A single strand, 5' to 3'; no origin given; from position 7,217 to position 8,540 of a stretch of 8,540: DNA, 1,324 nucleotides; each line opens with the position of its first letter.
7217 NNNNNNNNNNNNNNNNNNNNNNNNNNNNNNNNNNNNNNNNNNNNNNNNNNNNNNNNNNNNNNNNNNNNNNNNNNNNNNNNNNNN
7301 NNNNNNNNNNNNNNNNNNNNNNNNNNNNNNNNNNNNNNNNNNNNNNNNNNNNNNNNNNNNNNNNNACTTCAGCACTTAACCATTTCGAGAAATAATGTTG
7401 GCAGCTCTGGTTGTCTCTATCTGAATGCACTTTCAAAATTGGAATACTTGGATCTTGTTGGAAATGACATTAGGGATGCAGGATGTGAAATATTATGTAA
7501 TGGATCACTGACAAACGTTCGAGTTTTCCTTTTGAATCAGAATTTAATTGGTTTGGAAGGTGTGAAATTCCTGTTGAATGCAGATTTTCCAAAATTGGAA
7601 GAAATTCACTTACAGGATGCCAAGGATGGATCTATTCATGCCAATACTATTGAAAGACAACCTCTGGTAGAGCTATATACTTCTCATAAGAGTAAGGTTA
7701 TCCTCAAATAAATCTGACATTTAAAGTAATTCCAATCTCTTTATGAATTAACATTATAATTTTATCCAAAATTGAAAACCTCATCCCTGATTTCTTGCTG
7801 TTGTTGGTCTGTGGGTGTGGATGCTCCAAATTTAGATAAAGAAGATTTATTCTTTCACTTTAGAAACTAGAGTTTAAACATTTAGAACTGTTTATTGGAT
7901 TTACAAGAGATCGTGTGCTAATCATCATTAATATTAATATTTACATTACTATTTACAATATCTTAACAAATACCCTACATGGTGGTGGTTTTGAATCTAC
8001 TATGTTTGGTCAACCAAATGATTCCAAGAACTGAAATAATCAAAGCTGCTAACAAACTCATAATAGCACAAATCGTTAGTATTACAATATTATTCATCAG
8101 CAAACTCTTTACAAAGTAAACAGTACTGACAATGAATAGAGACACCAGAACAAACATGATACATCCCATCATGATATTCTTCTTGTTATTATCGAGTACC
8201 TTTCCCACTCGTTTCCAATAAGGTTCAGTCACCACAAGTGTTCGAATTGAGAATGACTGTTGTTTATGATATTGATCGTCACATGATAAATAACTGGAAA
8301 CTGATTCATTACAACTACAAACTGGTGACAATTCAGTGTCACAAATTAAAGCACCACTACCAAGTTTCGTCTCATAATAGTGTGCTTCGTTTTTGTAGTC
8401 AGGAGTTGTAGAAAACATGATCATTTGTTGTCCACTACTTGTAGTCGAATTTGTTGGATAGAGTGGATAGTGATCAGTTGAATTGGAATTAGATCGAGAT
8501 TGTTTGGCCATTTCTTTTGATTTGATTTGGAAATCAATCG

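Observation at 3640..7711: Large LRR gene with RNI-type C-terminal repeats and an NLS-bearing novel N-terminus; central ~2.9 kb unsequenced (possible NLR-like architecture, unproven)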

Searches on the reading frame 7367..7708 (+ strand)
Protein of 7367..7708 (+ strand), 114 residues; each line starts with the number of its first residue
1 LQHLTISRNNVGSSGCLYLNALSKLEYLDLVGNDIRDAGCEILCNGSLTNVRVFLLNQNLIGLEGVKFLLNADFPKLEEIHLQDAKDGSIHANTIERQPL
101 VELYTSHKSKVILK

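Call 7: search_protein_families(library=pfam, proteins=[window:7367-7708:+], max_evalue=1)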
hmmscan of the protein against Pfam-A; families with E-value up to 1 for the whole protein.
window:7367-7708:+ (114 aa): 4 families
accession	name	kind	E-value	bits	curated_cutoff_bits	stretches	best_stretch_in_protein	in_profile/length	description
PF13516.12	LRR_6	-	4e-08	33.1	23.4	1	23-42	3-22/24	Leucine Rich repeat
PF12799.13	LRR_4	-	2.3e-07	31.3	27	2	1-35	3-39/44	Leucine Rich repeats (2 copies)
PF00560.39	LRR_1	-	0.028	14.9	20.6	0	24-45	1-22/23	Leucine Rich Repeat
PF13855.12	LRR_8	-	0.055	13.7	27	1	1-35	27-61/61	Leucine rich repeat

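Call 14: find_homologous_proteins(query=window:7367-7708:+, max_evalue=0.001)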
Query window:7367-7708:+: 5 candidates shared short words with the query, none scored E <= 0.001.

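Call 19: search_protein_families(library=ncbifam, proteins=[window:7367-7708:+], max_evalue=1)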
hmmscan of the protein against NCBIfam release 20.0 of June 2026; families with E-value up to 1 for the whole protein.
window:7367-7708:+ (114 aa): 1 family
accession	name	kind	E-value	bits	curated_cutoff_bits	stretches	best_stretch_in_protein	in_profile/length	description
NF038076.1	fam_STM4015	hypoth_equivalog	0.075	12.1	275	0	21-52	204-236/290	STM4015 family protein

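Call 20: search_solved_structures(query=window:7367-7708:+, max_evalue=1, show_alignments=2)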
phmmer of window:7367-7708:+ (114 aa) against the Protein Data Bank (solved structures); distinct sequences matched with E-value up to 1: 34.
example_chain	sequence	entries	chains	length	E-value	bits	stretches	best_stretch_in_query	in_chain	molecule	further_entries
4per_A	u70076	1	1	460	9e-06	29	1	10-90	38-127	Ribonuclease Inhibitor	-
5d3i_A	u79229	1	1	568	3.3e-05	27.1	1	1-56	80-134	Toll-like receptor 2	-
2z81_A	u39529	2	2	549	3.3e-05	27.1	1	1-57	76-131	Toll-like receptor 2, Variable lymphocyte receptor B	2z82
3a79_A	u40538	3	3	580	4.1e-05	26.8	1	1-57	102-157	Toll-like receptor 2, Variable lymphocyte receptor B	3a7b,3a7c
3tsr_E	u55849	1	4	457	6.5e-05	26.2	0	20-71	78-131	Ribonuclease inhibitor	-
9j7j_A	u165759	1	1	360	7.7e-05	25.9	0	3-51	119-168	GALA protein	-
4xa9_A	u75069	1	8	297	0.00014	25.1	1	3-56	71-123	Gala protein type 1, 3 or 4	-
4peq_B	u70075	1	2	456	0.0007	22.9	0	16-47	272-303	Ribonuclease/angiogenin inhibitor 1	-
1dfj_I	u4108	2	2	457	0.00093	22.5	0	16-47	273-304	RIBONUCLEASE INHIBITOR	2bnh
9e5c_0u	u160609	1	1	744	0.0036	20.6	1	6-98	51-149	Leucine-rich repeat protein (LRRP)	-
2z7x_A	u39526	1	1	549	0.005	20.1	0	1-55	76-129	Toll-like receptor 2,Variable lymphocyte receptor B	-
6nig_A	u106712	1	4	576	0.0061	19.8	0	1-55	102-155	Toll-like receptor 2,Variable lymphocyte receptor B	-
9y6s_8O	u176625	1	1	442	0.0064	19.8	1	4-68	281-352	Leucine-rich repeat protein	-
9fqr_Km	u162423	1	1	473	0.012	18.9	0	1-56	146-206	Tubulin alpha-3 chain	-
8th8_G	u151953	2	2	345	0.018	18.4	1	15-57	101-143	Kinase domain protein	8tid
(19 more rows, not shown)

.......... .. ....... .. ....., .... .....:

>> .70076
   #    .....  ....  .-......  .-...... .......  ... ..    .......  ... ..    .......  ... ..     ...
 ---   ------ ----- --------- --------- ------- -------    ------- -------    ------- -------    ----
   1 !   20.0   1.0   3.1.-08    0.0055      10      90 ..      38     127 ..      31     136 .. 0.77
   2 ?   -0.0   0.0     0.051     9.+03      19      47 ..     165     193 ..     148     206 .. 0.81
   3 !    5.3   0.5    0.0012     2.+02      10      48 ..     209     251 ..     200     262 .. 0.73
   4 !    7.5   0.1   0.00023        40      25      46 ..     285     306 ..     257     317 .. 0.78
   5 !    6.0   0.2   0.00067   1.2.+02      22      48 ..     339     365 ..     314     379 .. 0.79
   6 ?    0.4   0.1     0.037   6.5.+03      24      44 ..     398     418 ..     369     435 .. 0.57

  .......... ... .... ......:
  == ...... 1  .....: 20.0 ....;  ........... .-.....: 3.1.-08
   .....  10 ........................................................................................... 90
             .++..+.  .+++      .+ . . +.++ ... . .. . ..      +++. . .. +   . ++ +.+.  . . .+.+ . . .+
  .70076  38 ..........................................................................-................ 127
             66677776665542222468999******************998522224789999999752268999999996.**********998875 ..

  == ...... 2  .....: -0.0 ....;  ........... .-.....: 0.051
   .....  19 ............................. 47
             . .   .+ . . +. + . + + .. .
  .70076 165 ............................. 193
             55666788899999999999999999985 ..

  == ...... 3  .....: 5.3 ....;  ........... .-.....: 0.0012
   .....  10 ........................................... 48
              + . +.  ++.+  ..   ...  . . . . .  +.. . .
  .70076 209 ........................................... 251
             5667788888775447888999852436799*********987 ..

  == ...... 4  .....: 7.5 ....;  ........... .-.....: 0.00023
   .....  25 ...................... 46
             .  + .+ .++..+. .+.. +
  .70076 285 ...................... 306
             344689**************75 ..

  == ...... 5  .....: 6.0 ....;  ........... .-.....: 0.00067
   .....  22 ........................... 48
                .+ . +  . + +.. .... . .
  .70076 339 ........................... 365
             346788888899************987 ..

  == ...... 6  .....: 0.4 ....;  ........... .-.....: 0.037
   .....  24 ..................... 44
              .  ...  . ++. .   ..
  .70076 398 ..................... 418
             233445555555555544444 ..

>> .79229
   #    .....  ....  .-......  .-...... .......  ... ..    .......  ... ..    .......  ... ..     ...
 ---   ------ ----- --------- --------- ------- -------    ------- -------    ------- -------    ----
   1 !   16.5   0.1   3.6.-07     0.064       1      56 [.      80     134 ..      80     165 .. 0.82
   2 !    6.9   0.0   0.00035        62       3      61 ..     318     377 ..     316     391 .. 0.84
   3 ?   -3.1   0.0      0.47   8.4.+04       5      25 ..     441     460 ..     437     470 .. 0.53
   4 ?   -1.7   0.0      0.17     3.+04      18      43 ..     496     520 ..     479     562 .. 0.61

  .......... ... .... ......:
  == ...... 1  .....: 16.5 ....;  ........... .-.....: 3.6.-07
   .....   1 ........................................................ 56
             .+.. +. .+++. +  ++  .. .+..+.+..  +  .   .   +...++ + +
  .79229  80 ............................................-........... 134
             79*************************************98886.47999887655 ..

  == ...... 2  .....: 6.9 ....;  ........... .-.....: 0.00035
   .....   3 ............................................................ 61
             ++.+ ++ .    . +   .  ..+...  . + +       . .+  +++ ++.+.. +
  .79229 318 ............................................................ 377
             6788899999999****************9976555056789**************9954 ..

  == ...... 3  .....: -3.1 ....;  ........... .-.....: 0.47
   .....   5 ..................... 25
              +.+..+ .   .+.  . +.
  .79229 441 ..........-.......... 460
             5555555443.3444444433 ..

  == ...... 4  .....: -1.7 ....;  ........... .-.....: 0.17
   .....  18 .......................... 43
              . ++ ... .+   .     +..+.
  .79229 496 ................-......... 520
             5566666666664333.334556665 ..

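Call 32: find_related_loci(query=window:7367-7708:+, collection=metagenome_contigs, flank=10000)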
Query window:7367-7708:+ (114 aa) in metagenome_contigs; peptide patterns used: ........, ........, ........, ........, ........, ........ (x = any residue, [..] = any of these).
299 stretches matched a pattern; 1 encode a relative of the query (tblastn E <= 1e-3); 1 distinct loci.
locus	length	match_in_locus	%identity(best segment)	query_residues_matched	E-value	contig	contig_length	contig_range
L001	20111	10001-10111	46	1-37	8e-6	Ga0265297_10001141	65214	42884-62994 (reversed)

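Call 46: find_related_loci(query=window:7367-7708:+, collection=viral_contigs, flank=10000)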
Query window:7367-7708:+ (114 aa) in viral_contigs; peptide patterns used: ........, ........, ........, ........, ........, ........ (x = any residue, [..] = any of these).
28 stretches matched a pattern, but none encodes a relative of the query by tblastn (E <= 1e-3).

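Call 47: find_related_loci(query=window:7367-7708:+, collection=genome_contigs, flank=10000)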
Query window:7367-7708:+ (114 aa) in genome_contigs; peptide patterns used: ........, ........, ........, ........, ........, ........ (x = any residue, [..] = any of these).
206 stretches matched a pattern; 1 encode a relative of the query (tblastn E <= 1e-3); 1 distinct loci.
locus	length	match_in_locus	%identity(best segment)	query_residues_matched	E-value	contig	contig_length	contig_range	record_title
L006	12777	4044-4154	46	1-37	5e-6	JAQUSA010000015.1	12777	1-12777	MAG: Candidatus Omnitrophota bacterium isolate STD1_86 NODE_12957_length_12777_cov_4.357866_Sandtown_D1, whole genome sh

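Call 58: predict_structure(protein=window:7367-7708:+)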
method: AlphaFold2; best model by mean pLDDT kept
length: 114 residues; sequences in the alignment: 1
mean_pLDDT: 45.5   pTM: 0.35
mean pLDDT of the five models: 45.5, 41.4, 40.7, 37.4, 28.3
residues with pLDDT >= 90: 0; 70-90: 0; 50-70: 33; < 50: 81
segments of 3 or more residues with pLDDT < 50: 1-3, 7-16, 33-41, 49-52, 56-79, 90-114
pLDDT, mean of each block of 10 residues (from residue 1): 47 46 55 48 50 47 47 48 52 38 31 26
secondary structure, 60 per line:
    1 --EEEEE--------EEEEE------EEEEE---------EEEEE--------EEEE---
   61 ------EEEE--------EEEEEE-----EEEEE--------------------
elements in order: E3-7 E16-20 E27-31 E41-45 E54-57 E67-70 E79-84 E90-94

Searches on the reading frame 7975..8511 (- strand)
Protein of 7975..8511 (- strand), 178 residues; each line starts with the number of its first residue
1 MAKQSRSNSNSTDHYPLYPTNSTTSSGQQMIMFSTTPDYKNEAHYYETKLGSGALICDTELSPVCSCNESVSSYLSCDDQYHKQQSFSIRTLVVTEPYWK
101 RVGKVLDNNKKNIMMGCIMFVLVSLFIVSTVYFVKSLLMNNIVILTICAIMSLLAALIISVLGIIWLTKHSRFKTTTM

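Call 7: search_protein_families(library=pfam, proteins=[window:7975-8511:-], max_evalue=1)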
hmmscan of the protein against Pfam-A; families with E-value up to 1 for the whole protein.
window:7975-8511:- (178 aa): 4 families
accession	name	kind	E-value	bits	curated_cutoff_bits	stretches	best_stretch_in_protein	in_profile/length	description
PF14264.12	Glucos_trans_II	-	0.0023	17.5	30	1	87-171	214-297/317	Glucosyl transferase GtrII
PF14994.11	TSGA13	-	0.17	11.6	27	1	9-47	153-191/274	Testis-specific gene 13 protein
PF07332.16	Phage_holin_3_6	-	0.26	11.8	28.4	1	108-170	28-97/116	Putative Actinobacterial Holin-X, holin superfamily III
PF20990.2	DUF2207_C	-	0.29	11.2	33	1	101-166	122-184/247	Predicted membrane protein (DUF2207) C-terminal domain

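Call 9: find_encoding_contigs(protein=window:7975-8511:-, flank=10000, max_places=6)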
Protein window:7975-8511:- (178 aa): no gene with exactly this product is on record in the collection.
